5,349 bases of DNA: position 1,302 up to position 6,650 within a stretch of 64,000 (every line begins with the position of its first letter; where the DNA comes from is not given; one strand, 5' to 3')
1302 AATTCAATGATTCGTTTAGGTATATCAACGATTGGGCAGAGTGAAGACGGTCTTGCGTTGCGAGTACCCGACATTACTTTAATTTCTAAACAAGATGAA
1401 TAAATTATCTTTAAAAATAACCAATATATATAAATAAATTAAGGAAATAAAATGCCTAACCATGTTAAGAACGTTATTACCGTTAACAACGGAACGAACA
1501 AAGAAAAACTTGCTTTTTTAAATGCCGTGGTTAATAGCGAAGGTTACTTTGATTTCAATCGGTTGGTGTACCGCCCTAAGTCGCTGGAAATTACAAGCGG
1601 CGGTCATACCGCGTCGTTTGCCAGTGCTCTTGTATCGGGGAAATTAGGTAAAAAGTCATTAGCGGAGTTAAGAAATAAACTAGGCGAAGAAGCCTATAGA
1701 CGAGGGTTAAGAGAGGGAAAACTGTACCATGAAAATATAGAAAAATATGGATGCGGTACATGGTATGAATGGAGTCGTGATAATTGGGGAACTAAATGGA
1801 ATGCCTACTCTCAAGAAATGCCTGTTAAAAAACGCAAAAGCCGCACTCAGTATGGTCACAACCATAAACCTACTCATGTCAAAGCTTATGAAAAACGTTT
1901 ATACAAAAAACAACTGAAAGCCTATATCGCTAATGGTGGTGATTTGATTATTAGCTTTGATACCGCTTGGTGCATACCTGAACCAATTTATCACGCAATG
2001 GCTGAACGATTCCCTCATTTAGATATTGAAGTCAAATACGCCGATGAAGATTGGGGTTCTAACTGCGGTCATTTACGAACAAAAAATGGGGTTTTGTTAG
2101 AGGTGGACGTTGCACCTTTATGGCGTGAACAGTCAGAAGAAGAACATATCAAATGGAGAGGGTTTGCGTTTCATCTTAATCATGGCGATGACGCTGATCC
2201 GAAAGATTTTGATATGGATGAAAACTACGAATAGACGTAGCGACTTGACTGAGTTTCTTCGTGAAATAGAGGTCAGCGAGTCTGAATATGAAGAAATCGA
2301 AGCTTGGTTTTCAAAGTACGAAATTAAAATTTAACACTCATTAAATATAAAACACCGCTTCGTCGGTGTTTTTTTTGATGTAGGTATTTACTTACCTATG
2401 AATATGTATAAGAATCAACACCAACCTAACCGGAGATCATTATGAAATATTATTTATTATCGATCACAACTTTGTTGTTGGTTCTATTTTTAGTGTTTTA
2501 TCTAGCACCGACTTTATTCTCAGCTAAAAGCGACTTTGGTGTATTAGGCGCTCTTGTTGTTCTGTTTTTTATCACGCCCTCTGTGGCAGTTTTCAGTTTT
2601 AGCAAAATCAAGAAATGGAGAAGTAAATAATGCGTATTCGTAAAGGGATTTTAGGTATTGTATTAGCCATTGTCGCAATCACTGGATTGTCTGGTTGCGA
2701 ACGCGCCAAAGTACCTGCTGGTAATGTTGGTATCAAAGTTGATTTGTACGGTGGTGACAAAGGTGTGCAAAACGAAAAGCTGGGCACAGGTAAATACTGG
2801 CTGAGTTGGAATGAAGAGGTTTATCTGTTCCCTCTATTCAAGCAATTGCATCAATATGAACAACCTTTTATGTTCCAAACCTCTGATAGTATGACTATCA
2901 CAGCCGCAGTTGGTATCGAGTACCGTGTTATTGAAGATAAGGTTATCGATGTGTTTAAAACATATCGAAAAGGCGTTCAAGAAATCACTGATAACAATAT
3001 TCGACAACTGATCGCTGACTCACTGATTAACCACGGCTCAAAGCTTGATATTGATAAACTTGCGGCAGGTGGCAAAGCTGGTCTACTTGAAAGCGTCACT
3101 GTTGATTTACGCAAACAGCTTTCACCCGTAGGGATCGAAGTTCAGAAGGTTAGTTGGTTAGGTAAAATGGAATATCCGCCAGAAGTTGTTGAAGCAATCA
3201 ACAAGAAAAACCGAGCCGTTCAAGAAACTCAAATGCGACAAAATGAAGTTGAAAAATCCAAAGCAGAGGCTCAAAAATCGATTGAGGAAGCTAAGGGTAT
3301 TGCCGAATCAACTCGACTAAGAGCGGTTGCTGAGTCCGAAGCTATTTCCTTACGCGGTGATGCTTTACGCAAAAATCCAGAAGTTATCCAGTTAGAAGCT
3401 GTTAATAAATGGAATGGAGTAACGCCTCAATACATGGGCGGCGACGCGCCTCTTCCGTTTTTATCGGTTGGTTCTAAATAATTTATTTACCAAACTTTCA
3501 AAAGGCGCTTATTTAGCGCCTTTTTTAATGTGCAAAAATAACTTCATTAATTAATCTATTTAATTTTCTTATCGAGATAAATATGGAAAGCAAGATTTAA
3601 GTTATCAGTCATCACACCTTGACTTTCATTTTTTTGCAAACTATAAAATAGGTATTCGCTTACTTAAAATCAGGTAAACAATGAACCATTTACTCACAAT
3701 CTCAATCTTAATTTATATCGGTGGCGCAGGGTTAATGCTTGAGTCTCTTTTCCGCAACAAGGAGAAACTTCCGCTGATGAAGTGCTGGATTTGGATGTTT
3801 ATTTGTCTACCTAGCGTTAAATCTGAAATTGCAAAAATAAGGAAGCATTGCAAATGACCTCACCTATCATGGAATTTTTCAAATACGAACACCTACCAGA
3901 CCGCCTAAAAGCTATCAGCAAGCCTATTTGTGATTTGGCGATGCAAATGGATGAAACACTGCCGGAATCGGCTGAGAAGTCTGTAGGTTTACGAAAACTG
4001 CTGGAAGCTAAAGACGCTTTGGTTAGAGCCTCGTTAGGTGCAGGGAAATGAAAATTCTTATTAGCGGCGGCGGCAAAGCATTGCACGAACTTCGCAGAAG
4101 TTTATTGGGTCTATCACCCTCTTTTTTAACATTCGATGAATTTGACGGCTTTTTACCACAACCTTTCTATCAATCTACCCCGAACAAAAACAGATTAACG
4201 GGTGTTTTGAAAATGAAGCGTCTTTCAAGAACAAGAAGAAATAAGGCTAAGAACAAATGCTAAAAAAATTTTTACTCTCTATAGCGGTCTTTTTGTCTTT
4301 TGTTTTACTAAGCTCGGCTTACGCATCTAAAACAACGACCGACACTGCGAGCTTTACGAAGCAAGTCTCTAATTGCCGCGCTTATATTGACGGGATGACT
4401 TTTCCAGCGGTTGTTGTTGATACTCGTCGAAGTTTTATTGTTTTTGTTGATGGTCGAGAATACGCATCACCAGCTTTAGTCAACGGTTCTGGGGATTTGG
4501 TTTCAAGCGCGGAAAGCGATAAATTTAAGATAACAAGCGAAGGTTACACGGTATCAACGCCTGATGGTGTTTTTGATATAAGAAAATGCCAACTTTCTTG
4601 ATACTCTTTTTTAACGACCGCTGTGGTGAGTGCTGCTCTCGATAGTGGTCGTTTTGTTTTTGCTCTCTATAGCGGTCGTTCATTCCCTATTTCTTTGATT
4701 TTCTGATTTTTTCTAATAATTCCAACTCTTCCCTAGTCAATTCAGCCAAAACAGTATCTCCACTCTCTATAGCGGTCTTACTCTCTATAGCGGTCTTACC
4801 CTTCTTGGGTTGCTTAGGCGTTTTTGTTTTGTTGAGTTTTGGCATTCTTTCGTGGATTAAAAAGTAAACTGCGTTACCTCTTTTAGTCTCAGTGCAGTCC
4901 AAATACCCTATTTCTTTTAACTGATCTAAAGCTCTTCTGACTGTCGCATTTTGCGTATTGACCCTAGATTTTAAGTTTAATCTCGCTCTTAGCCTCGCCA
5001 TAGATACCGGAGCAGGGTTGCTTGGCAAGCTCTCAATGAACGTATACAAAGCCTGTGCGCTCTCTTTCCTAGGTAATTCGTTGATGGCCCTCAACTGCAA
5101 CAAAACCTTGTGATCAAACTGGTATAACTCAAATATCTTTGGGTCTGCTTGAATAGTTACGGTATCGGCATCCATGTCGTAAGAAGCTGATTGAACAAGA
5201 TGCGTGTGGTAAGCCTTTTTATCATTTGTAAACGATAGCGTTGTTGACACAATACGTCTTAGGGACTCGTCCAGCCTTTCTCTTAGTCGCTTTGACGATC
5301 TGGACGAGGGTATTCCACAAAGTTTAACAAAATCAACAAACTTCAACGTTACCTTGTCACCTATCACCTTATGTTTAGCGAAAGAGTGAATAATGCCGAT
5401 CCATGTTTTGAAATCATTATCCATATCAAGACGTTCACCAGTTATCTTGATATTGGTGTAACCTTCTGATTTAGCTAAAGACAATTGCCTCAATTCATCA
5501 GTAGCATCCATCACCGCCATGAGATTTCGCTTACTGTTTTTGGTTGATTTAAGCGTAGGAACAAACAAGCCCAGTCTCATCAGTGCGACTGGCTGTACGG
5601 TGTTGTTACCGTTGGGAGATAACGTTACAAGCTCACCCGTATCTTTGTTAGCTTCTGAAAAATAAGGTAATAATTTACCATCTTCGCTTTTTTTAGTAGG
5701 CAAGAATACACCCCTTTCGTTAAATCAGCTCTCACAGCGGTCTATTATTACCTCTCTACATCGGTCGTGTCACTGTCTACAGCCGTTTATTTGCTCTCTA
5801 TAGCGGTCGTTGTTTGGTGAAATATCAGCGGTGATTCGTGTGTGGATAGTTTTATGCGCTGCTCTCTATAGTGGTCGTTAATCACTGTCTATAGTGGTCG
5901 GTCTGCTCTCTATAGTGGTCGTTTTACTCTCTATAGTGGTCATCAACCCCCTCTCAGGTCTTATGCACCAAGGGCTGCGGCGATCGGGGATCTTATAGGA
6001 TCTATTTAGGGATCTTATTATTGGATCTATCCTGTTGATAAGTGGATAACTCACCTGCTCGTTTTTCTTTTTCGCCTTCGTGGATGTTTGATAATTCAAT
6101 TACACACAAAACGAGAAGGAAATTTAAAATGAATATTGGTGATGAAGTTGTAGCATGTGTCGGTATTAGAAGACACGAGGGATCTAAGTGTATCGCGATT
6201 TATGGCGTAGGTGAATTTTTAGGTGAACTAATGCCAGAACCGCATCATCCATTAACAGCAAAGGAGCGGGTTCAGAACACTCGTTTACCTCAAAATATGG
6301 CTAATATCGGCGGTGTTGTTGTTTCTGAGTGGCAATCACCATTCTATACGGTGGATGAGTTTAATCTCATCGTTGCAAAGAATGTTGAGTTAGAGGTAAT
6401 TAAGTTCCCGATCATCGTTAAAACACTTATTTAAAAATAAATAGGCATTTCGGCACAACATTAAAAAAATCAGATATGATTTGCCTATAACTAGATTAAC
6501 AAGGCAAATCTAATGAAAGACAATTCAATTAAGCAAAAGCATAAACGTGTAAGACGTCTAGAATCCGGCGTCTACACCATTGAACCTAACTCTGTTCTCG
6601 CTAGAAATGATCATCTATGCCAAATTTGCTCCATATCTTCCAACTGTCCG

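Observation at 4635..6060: P1-type plasmid replicon in a tailed-phage genome: iterons, repA, iterons, plus 5 GATC sites and DnaA boxes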

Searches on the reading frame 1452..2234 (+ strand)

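Call 6: search_protein_families(library=pfam, proteins=[window:1452-2234:+], max_evalue=0.01)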
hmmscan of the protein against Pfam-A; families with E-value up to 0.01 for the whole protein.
window:1452-2234:+ (260 aa): 1 family
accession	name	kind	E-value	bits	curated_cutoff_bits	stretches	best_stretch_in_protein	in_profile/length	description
PF18406.6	DUF1281_C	-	2.3e-12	47.1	22.8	1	162-230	9-78/88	Ferredoxin-like domain in Api92-like protein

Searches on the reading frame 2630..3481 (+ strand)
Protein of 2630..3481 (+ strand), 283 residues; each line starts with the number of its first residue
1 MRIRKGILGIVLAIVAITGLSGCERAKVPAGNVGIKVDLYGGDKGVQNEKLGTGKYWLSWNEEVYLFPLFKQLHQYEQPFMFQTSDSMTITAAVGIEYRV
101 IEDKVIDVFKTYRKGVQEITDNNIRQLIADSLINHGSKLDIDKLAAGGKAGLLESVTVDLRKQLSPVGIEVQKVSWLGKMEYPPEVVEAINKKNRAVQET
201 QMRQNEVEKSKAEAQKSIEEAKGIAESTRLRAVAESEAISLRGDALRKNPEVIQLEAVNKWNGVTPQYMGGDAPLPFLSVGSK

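Call 6: search_protein_families(library=pfam, proteins=[window:2630-3481:+], max_evalue=0.01)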
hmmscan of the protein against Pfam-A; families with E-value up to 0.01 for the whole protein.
window:2630-3481:+ (283 aa): 1 family
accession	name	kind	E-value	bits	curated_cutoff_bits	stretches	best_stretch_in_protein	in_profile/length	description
PF01145.31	Band_7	-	7.3e-25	88.5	23.6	1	27-211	2-171/176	SPFH domain / Band 7 family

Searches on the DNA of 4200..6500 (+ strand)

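Call 7: search_dna_similar(query=window:4200-6500:+, collection=phages, mode=near)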
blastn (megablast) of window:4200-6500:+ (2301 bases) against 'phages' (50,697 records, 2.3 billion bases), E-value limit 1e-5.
No match.

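Call 8: search_dna_similar(query=window:4200-6500:+, collection=plasmids, mode=near)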
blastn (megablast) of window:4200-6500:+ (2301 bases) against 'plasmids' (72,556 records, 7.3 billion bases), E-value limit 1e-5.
Records with a match: 6; places in all: 6; records where one place covers at least 80% of the query: 3.
Best place of each record, by identity: >=99% 4; 95-99% 1; 60-80% 1.
By first word of the organism name: Moellerella 3; Duffyella 2; Pectobacterium 1.
By predicted mobility (MOB-suite, as given by PLSDB): non-mobilizable 6.
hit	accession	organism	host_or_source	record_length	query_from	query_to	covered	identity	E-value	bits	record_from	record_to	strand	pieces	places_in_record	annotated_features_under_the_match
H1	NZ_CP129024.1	Moellerella wisconsensis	Sheep,Feces of diarrheic fleece sheep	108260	1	2301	100%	100.0%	0e+0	4244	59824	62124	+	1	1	RepB family plasmid replication initiator protein | hypothetical protein (x3)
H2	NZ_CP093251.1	Moellerella wisconsensis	whole organism,Food: Red deer meat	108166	1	2301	100%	99.0%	0e+0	4122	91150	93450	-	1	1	RepB family plasmid replication initiator protein | hypothetical protein (x3)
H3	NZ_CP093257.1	Moellerella wisconsensis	whole organism,Food: Red deer meat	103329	1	2301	100%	98.3%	0e+0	4002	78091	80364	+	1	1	RepB family plasmid replication initiator protein | hypothetical protein (x3)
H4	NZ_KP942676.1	Pectobacterium carotovorum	Delia radicum,maggot intestine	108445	495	1457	42%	75.1%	6e-123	449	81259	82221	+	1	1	RepB family plasmid replication initiator protein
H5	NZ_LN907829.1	Duffyella gerundensis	-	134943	1818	1851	1%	100.0%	1e-6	64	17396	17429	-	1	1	none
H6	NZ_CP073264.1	Duffyella gerundensis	Lolium perenne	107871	1818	1851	1%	100.0%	1e-6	64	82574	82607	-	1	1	none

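Call 9: get_annotated_region(hit=H1, flank=8000)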
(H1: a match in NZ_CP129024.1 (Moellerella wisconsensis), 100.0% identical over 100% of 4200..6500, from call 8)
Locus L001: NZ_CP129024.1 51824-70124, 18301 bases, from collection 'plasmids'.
description: Moellerella wisconsensis strain NX2019MW plasmid pNX2019-MW3, complete sequence
organism: Moellerella wisconsensis (NCBI taxid 158849)
taxonomy: Bacteria; Pseudomonadota; Gammaproteobacteria; Enterobacterales; Morganellaceae; Moellerella; Moellerella wisconsensis
host: -; source: Sheep,Feces of diarrheic fleece sheep; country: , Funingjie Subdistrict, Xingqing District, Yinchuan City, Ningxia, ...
typing (MOB-suite, as given by PLSDB): non-mobilizable
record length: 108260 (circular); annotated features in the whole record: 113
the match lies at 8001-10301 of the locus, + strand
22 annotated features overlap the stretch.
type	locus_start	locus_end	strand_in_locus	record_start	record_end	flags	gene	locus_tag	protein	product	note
CDS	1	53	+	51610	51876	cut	-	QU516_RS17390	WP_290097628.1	hypothetical protein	-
CDS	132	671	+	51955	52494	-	-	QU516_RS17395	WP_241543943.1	hypothetical protein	-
CDS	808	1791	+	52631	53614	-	-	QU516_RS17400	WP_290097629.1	regulator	-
CDS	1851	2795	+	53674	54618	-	-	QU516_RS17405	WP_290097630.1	5'-3' exonuclease H3TH domain-containing protein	-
CDS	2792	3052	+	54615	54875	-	-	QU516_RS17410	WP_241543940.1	hypothetical protein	-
CDS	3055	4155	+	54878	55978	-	-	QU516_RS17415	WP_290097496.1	hypothetical protein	-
CDS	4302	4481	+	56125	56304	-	-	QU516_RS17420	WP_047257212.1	hypothetical protein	-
CDS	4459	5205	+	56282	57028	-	-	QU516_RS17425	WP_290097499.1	hypothetical protein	-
CDS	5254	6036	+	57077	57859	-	-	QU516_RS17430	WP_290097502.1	hypothetical protein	-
CDS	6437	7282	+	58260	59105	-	-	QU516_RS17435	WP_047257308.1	SPFH domain-containing protein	-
CDS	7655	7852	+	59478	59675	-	-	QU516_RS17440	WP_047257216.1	hypothetical protein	-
CDS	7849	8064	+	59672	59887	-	-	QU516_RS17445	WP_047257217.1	hypothetical protein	-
CDS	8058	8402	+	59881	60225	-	-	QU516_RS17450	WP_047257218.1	hypothetical protein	-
CDS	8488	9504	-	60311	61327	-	-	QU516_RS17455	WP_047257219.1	RepB family plasmid replication initiator protein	GO:0006270 - DNA replication initiation [Evidence IEA]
CDS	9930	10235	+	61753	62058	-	-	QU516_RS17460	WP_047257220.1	hypothetical protein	-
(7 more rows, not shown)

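Call 10: get_annotated_region(hit=H4, flank=4000)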
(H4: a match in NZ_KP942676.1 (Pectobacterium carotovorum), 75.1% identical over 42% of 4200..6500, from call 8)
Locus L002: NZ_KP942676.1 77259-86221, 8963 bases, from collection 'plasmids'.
description: Pectobacterium carotovorum plasmid Drgb1, complete sequence
organism: Pectobacterium carotovorum (NCBI taxid 554)
taxonomy: Bacteria; Pseudomonadota; Gammaproteobacteria; Enterobacterales; Pectobacteriaceae; Pectobacterium; Pectobacterium carotovorum
host: -; source: Delia radicum,maggot intestine; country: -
typing (MOB-suite, as given by PLSDB): non-mobilizable; replicon rep_cluster_973
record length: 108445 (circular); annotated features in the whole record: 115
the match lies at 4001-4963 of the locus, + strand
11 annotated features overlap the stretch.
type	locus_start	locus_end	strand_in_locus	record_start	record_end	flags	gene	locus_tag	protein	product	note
CDS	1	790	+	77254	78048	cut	-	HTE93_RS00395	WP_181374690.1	hypothetical protein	-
CDS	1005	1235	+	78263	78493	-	-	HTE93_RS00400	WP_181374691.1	hypothetical protein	-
CDS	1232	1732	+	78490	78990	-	-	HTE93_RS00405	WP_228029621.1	hypothetical protein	-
CDS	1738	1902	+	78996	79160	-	-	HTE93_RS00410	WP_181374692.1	hypothetical protein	-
CDS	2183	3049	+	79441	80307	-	-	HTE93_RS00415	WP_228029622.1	SPFH domain-containing protein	-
CDS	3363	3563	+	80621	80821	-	-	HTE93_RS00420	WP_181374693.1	hypothetical protein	-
CDS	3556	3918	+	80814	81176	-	-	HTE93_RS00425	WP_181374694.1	hypothetical protein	-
CDS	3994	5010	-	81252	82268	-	-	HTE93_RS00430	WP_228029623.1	RepB family plasmid replication initiator protein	GO:0006270 - DNA replication initiation [Evidence IEA]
CDS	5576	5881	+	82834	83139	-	-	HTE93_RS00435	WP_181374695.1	hypothetical protein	-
CDS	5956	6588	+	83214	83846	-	-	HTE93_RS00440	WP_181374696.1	hypothetical protein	-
CDS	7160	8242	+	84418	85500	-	-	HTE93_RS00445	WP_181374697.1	metallophosphoesterase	-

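Call 51: get_annotated_region(hit=H3, flank=0)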
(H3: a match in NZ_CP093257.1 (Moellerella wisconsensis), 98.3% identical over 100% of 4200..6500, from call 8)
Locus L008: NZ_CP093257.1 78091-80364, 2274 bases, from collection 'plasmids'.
description: Moellerella wisconsensis strain W1 plasmid pW1-b, complete sequence
organism: Moellerella wisconsensis (NCBI taxid 158849)
taxonomy: Bacteria; Pseudomonadota; Gammaproteobacteria; Enterobacterales; Morganellaceae; Moellerella; Moellerella wisconsensis
host: -; source: whole organism,Food: Red deer meat; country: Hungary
typing (MOB-suite, as given by PLSDB): non-mobilizable
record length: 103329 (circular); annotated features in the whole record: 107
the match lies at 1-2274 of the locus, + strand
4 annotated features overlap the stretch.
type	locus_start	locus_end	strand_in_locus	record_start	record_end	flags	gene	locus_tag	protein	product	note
CDS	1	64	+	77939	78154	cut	-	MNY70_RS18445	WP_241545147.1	hypothetical protein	-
CDS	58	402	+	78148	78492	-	-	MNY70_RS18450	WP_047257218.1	hypothetical protein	-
CDS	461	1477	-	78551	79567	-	-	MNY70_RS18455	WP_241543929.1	RepB family plasmid replication initiator protein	GO:0006270 - DNA replication initiation [Evidence IEA]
CDS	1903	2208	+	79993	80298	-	-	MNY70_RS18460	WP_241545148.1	hypothetical protein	-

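Call 52: get_annotated_region(hit=H2, flank=0)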
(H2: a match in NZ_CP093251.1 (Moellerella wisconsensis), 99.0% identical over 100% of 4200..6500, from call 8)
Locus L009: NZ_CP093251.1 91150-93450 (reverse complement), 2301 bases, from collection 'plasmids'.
description: Moellerella wisconsensis strain W18-2 plasmid pW18-2-b, complete sequence
organism: Moellerella wisconsensis (NCBI taxid 158849)
taxonomy: Bacteria; Pseudomonadota; Gammaproteobacteria; Enterobacterales; Morganellaceae; Moellerella; Moellerella wisconsensis
host: -; source: whole organism,Food: Red deer meat; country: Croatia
typing (MOB-suite, as given by PLSDB): non-mobilizable
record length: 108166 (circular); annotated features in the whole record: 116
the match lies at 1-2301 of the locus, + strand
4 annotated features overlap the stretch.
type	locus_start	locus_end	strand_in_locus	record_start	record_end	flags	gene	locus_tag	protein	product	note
CDS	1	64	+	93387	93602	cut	-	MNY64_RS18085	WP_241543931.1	hypothetical protein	-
CDS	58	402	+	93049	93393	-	-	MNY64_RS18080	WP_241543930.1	hypothetical protein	-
CDS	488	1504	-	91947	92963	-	-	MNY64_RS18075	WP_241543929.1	RepB family plasmid replication initiator protein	GO:0006270 - DNA replication initiation [Evidence IEA]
CDS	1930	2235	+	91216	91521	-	-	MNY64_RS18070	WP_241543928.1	hypothetical protein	-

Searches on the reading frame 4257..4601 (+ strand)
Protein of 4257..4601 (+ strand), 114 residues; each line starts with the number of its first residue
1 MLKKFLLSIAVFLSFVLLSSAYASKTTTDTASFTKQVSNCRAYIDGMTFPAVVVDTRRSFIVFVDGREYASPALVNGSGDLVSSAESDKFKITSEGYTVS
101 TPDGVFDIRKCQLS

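Call 6: search_protein_families(library=pfam, proteins=[window:4257-4601:+], max_evalue=0.01)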
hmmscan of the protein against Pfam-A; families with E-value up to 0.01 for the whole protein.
window:4257-4601:+ (114 aa): 1 family
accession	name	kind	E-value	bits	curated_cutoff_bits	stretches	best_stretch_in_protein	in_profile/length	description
PF09259.16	Fve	-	0.001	19.6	25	1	38-70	27-59/111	Fungal immunomodulatory protein Fve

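Call 27: search_protein_families(library=phrogs, proteins=[window:4257-4601:+], max_evalue=0.001)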
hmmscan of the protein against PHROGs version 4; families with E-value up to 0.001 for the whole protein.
window:4257-4601:+ (114 aa): 0 families
